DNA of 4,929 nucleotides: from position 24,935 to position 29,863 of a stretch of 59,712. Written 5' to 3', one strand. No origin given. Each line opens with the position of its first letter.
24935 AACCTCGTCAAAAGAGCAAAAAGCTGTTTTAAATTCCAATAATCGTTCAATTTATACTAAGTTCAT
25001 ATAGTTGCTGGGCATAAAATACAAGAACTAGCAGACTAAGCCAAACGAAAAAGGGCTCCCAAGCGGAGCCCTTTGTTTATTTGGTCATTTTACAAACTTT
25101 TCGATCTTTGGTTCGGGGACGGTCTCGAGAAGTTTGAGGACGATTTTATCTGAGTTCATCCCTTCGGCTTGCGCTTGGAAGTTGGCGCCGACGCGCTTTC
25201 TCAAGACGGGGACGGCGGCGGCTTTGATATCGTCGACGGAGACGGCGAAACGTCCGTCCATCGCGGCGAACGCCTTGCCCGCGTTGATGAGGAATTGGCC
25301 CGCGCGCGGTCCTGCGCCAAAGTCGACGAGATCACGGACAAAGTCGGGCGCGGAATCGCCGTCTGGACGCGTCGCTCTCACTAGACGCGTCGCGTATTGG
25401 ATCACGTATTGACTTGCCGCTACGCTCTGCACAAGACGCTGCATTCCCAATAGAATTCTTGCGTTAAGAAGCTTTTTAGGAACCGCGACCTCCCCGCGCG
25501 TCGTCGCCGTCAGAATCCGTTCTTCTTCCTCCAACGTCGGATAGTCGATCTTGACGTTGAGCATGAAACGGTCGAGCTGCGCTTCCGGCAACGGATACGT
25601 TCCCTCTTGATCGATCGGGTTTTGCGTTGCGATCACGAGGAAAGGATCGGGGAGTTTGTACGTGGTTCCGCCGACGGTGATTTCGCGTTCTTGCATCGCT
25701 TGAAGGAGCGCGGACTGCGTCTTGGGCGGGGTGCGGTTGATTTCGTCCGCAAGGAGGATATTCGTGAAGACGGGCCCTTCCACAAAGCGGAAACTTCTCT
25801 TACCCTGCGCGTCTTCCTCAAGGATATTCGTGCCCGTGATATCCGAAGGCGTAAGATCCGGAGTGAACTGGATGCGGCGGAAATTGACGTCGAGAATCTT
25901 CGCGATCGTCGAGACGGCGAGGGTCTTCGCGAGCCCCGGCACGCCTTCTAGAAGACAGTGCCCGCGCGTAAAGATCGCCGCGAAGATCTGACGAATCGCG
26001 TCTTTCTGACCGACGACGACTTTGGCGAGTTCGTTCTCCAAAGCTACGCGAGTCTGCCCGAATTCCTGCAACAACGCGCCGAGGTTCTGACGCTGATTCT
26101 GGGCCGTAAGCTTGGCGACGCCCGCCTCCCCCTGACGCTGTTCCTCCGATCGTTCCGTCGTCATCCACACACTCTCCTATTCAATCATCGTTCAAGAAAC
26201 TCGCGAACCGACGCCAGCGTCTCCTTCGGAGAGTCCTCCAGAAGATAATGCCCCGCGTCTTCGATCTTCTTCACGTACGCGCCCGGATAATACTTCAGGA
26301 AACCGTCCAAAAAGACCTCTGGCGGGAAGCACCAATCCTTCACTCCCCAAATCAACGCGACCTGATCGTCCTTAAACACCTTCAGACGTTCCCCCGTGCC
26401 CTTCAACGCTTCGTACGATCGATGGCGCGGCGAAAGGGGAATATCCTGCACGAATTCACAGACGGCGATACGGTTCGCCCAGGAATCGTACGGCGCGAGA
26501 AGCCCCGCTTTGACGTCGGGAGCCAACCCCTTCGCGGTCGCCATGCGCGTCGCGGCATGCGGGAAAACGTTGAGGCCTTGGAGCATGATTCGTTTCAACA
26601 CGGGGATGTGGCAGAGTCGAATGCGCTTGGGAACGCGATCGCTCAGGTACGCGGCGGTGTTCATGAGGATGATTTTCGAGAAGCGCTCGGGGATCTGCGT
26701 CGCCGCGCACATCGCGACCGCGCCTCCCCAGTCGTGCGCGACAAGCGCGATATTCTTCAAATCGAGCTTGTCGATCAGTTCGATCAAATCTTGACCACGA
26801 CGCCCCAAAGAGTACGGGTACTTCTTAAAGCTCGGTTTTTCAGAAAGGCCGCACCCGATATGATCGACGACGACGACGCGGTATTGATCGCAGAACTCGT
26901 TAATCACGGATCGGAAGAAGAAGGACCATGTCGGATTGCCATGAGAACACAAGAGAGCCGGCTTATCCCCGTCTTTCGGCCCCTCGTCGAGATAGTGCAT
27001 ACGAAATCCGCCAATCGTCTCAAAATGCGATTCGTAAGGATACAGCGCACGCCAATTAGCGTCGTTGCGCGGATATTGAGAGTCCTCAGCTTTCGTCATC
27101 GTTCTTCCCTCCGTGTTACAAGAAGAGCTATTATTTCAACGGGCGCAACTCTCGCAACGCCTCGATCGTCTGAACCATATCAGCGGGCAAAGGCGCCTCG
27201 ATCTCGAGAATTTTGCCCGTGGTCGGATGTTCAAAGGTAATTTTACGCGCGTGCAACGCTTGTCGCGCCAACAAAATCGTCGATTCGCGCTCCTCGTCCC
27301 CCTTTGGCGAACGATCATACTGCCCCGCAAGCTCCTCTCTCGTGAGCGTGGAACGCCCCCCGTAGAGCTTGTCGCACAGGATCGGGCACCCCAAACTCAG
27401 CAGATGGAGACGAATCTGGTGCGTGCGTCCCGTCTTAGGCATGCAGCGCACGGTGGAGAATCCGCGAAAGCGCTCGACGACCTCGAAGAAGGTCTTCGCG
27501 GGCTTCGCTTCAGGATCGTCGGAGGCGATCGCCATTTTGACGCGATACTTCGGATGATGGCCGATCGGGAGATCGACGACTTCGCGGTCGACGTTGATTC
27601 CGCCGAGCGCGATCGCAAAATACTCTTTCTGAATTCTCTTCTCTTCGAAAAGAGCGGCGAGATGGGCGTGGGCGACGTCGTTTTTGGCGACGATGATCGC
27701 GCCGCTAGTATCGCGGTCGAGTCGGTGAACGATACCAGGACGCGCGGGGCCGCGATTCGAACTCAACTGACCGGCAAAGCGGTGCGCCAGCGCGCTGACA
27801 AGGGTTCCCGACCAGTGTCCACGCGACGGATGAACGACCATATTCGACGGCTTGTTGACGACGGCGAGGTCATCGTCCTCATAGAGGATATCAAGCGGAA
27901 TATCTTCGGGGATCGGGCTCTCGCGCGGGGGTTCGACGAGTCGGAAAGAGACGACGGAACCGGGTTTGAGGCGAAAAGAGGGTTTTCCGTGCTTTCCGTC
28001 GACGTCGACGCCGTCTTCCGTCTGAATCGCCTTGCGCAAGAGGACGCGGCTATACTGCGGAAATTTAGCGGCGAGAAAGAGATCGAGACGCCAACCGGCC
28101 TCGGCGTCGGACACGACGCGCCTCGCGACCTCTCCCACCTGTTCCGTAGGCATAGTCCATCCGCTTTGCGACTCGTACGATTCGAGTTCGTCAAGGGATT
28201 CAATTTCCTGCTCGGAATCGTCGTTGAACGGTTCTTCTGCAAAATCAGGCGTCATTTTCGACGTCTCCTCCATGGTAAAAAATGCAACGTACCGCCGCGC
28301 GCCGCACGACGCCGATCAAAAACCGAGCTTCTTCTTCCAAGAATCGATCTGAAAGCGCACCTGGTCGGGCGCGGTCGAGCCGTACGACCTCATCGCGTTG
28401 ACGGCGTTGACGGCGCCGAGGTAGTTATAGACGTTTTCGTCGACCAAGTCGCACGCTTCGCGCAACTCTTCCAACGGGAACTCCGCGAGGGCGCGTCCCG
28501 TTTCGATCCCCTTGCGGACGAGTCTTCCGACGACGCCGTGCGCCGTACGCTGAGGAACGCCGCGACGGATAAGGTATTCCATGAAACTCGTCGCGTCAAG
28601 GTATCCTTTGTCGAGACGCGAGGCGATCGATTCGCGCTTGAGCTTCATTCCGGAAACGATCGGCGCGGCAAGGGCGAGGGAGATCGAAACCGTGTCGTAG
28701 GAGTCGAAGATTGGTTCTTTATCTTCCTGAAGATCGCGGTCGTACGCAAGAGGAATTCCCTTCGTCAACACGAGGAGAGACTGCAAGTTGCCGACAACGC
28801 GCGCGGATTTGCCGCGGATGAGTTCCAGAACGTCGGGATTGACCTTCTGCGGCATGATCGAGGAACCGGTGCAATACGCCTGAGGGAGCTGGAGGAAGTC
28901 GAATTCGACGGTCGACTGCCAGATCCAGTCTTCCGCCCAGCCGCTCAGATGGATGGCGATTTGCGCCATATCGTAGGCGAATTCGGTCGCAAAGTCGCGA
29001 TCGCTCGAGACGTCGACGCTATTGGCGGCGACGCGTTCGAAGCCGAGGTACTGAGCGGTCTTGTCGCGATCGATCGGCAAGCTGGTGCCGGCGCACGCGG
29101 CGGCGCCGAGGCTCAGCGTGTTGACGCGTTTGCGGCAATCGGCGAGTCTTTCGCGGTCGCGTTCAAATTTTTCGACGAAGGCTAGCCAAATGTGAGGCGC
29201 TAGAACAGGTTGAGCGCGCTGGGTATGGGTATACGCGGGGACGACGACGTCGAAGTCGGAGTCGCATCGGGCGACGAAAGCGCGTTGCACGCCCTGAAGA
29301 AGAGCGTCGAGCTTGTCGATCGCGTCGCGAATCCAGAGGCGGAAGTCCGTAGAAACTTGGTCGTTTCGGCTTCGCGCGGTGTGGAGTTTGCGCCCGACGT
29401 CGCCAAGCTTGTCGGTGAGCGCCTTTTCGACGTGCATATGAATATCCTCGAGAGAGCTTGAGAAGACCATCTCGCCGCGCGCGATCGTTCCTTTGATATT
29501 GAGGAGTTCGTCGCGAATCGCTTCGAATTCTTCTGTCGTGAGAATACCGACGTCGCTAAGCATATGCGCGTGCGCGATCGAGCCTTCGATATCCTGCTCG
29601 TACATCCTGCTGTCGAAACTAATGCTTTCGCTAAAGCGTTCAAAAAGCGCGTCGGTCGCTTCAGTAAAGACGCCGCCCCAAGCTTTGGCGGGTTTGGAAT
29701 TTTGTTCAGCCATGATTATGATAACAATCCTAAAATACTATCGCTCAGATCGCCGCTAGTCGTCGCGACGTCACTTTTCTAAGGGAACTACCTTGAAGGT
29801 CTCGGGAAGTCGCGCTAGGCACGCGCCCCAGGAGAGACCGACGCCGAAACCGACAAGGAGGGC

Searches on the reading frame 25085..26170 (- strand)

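Call 14: search_protein_families(library=pfam, proteins=[window:25085-26170:-], max_evalue=0.00001)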
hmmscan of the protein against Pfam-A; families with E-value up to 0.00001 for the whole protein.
window:25085-26170:- (361 aa): 4 families
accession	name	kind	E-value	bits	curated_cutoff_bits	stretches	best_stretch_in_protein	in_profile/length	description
PF07726.17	AAA_3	-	4.8e-64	214.5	27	1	71-204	1-131/131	ATPase family associated with various cellular activities (AAA)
PF17863.7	AAA_lid_2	-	3.8e-15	55.8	22.7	1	281-344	8-71/74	AAA lid domain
PF07728.20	AAA_5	-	4.1e-15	56.4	22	1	71-202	1-139/139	AAA domain (dynein-related subfamily)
PF20030.5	bpMoxR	-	2.5e-10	40.2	27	1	46-224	8-182/205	MoxR domain in the MoxR-vWA-beta-propeller ternary systems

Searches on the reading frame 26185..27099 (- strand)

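Call 14: search_protein_families(library=pfam, proteins=[window:26185-27099:-], max_evalue=0.00001)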
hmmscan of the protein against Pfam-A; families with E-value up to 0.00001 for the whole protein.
window:26185-27099:- (304 aa): 3 families
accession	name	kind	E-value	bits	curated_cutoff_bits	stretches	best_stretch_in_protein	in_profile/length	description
PF00561.26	Abhydrolase_1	-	4.1e-23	82.7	25.8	1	47-291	1-245/245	alpha/beta hydrolase fold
PF12697.13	Abhydrolase_6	-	2.5e-16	61.4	26.3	1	49-295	1-215/217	Alpha/beta hydrolase family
PF12146.15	Hydrolase_4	-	2.2e-07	30.9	27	1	49-171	7-133/239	Serine aminopeptidase, S33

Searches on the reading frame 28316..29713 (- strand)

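Call 14: search_protein_families(library=pfam, proteins=[window:28316-29713:-], max_evalue=0.00001)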
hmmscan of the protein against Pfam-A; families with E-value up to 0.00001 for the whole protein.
window:28316-29713:- (465 aa): 2 families
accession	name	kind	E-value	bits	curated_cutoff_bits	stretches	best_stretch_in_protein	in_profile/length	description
PF00206.25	Lyase_1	-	4.3e-64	217.3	27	1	15-308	2-312/312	Lyase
PF14698.11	ASL_C2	-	3.4e-18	66.3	27.3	1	371-439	1-69/69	Argininosuccinate lyase C-terminal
